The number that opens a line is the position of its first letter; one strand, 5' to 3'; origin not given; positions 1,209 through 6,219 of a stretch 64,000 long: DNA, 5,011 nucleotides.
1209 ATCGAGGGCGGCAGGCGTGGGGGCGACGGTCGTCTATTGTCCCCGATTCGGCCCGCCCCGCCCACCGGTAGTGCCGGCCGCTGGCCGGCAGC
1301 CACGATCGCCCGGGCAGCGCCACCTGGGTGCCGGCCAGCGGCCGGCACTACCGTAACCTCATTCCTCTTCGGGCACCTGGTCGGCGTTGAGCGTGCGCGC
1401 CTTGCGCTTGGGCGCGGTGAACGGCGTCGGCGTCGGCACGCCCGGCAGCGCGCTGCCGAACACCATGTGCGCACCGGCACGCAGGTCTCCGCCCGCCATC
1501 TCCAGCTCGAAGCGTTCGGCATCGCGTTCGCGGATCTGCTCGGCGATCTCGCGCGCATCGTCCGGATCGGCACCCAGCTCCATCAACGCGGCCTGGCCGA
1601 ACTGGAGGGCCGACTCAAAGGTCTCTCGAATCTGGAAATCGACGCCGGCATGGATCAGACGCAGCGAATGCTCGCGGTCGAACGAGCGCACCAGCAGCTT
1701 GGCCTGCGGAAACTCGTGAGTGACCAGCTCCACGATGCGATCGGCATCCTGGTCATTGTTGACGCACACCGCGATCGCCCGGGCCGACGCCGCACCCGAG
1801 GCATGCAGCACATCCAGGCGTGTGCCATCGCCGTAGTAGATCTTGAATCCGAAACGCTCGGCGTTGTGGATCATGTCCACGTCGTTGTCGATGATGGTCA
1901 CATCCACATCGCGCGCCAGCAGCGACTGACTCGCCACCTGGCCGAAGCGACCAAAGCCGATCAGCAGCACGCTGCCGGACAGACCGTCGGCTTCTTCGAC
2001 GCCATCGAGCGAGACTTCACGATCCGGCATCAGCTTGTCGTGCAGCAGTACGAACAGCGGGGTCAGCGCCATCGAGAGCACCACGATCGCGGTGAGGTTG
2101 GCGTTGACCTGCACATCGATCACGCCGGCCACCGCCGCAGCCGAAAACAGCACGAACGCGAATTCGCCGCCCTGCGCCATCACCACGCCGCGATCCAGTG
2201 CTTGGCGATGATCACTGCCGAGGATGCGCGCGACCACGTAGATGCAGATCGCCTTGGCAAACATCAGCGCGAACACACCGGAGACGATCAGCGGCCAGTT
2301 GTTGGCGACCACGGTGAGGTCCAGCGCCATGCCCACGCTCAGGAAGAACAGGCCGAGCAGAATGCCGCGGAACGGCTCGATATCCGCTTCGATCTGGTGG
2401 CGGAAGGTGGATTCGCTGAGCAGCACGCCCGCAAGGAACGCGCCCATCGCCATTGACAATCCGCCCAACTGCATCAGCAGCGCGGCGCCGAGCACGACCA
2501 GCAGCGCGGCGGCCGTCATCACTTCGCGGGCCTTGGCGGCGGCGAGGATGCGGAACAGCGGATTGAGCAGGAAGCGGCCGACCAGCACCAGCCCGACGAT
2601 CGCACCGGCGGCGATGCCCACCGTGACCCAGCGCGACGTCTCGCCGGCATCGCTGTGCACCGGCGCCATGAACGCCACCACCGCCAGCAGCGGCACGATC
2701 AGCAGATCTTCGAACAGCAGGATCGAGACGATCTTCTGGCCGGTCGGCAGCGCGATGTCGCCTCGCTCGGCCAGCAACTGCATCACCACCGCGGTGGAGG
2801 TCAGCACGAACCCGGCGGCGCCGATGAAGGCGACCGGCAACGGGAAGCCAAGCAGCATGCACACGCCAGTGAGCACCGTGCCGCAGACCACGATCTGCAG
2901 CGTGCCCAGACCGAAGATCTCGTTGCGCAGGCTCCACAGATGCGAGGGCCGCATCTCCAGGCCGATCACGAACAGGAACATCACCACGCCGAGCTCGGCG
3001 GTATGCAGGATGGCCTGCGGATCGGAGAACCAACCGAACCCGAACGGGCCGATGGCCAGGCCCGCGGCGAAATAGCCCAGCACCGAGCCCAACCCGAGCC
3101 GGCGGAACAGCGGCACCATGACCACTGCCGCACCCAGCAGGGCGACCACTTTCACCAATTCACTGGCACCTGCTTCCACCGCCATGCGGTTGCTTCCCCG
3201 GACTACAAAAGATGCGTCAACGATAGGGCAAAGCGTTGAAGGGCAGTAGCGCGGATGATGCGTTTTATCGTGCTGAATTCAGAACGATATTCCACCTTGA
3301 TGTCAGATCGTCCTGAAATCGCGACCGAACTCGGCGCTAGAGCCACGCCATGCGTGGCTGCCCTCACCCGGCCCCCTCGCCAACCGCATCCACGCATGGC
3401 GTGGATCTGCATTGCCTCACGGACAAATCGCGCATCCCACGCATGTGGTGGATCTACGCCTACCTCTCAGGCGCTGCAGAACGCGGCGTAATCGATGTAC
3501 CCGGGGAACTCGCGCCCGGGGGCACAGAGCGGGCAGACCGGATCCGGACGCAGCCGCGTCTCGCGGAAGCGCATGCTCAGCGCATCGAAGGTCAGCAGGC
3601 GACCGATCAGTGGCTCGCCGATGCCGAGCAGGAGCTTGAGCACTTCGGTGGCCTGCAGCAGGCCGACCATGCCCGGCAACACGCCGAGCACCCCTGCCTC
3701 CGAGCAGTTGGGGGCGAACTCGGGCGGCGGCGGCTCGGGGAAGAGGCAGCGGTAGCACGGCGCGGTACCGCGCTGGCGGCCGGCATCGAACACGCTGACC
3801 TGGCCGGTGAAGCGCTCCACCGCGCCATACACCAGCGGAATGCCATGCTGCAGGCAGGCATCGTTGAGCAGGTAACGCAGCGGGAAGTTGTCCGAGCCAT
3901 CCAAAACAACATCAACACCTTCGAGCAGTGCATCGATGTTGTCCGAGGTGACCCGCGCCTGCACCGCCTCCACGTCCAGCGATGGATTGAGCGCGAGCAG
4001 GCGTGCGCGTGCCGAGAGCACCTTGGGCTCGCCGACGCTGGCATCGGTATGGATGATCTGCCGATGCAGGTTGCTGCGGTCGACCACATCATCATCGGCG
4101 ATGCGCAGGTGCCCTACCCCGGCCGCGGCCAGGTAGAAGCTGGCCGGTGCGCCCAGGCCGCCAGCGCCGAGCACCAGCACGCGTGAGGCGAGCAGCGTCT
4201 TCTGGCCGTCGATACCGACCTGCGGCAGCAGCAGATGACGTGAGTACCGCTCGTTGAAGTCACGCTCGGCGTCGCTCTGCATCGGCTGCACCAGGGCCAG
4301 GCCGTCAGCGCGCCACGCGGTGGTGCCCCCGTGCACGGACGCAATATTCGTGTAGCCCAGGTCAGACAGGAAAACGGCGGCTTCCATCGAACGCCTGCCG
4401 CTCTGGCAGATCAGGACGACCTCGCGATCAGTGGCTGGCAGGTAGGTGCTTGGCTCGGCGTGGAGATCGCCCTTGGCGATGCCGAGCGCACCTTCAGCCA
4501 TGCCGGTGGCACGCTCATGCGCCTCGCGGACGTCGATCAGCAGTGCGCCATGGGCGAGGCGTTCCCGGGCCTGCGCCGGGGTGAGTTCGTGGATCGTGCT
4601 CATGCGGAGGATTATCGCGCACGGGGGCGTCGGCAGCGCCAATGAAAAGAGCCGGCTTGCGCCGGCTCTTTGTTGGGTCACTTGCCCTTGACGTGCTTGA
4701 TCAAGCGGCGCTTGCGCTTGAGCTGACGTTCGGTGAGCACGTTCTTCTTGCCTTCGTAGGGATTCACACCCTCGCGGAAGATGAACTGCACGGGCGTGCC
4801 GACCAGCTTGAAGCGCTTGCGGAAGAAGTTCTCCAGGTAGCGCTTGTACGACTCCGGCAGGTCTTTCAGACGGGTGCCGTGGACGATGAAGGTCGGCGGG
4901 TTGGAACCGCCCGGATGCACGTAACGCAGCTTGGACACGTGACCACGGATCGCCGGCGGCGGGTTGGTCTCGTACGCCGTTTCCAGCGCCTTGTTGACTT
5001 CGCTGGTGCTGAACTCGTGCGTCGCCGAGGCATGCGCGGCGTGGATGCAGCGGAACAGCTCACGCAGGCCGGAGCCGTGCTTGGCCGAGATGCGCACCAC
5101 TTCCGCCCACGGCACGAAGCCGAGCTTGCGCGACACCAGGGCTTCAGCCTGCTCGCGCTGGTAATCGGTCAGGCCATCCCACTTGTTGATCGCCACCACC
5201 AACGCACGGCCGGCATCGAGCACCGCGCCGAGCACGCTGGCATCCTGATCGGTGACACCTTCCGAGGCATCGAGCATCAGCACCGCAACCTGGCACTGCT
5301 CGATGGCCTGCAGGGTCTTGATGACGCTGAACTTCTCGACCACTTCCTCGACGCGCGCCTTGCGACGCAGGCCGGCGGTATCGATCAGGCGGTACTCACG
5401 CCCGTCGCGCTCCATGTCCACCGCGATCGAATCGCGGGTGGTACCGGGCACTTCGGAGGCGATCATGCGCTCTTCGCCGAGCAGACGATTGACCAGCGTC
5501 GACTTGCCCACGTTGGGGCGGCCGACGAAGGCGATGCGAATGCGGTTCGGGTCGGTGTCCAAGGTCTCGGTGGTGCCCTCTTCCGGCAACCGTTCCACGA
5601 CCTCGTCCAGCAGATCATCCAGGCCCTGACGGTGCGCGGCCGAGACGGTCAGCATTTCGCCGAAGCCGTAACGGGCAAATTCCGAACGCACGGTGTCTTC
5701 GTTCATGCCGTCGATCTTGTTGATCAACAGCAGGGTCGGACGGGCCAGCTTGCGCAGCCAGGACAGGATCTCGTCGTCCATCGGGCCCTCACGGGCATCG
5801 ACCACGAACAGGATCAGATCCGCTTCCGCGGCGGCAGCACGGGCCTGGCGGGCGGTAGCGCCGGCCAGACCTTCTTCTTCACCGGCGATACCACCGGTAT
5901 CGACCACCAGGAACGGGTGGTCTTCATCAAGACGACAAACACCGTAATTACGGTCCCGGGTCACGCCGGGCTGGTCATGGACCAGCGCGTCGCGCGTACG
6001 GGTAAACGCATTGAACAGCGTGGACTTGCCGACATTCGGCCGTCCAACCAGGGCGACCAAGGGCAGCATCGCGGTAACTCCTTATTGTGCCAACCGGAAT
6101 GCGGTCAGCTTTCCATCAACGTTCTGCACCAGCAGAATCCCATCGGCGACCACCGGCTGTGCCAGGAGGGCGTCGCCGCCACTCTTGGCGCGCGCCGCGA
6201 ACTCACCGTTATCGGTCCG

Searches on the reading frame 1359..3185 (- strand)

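Call 43: search_protein_families(library=pfam, proteins=[window:1359-3185:-], max_evalue=0.00001)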
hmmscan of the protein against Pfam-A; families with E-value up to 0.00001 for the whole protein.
window:1359-3185:- (608 aa): 2 families
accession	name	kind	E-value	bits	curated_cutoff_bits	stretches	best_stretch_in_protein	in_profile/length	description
PF00999.27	Na_H_Exchanger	-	1.2e-62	212.4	26.2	1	21-375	4-370/375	Sodium/hydrogen exchanger, transmembrane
PF02254.24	TrkA_N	-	6.6e-20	72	23.8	1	406-517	1-112/116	TrkA-N domain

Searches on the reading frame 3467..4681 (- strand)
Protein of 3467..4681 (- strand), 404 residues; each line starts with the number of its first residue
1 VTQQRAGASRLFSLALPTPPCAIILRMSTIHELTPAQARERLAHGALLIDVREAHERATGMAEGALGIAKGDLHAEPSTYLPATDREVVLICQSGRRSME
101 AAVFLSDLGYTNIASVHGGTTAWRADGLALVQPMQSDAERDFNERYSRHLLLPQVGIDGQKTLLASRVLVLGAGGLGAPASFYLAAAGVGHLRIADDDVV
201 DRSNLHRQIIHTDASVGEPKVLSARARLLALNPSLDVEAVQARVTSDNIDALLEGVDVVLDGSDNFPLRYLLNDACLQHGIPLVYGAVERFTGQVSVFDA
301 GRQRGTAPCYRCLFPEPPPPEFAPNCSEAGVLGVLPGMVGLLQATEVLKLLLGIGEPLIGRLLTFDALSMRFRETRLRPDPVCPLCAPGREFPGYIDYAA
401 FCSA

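Call 43: search_protein_families(library=pfam, proteins=[window:3467-4681:-], max_evalue=0.00001)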
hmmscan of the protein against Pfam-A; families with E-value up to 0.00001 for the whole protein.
window:3467-4681:- (404 aa): 2 families
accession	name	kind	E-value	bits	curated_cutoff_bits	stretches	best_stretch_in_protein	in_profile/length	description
PF00899.27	ThiF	-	5.3e-82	275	28.1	1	146-384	1-237/238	ThiF family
PF00581.25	Rhodanese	-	6e-13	49.6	22.2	1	34-125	1-101/102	Rhodanese-like domain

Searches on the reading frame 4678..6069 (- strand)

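Call 43: search_protein_families(library=pfam, proteins=[window:4678-6069:-], max_evalue=0.00001)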
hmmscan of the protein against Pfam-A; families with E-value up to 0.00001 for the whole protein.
window:4678-6069:- (463 aa): 13 families
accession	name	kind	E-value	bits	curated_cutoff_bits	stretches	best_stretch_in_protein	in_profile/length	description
PF01926.29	MMR_HSR1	-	6.1e-57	191.1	21.9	2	5-118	2-113/113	50S ribosome-binding GTPase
PF02421.24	FeoB_N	-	2.4e-29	102.3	27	2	178-340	2-154/156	Ferrous iron transport protein B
PF14714.11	KH_dom-like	-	2e-25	89.3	27.3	1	354-432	3-81/81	KH-domain-like of EngA bacterial GTPase enzymes, C-terminal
PF00009.33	GTP_EFTU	-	3.5e-24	85.9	26.5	2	177-343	4-183/188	Elongation factor Tu GTP binding domain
PF00350.29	Dynamin_N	-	7.1e-12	46.1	27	0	179-222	1-43/168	Dynamin family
PF03193.22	RsgA_GTPase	-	1.5e-11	44.9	30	0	76-235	16-169/174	RsgA GTPase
PF04548.22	AIG1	-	1.2e-08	34.9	27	1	178-283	2-107/212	AIG1 family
PF05621.17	TniB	-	2.8e-07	30.6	22.4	0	175-268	31-127/189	Bacterial TniB protein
PF00071.28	Ras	-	1.3e-06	28.5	21.6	0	179-239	2-63/162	Ras family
PF16897.10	MMR_HSR1_Xtn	-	2.4e-06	27.9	35.2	0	111-161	57-104/106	C-terminal region of MMR_HSR1 domain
PF02492.25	cobW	-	4e-06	27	20.7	0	51-129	84-163/180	CobW/HypB/UreG, nucleotide-binding domain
PF08477.19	Roc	-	4.3e-06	27.4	27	0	178-204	1-27/119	Ras of Complex, Roc, domain of DAPkinase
PF03308.22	MeaB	-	5.8e-06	25.9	23.1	0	176-197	33-54/273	Methylmalonyl Co-A mutase-associated GTPase MeaB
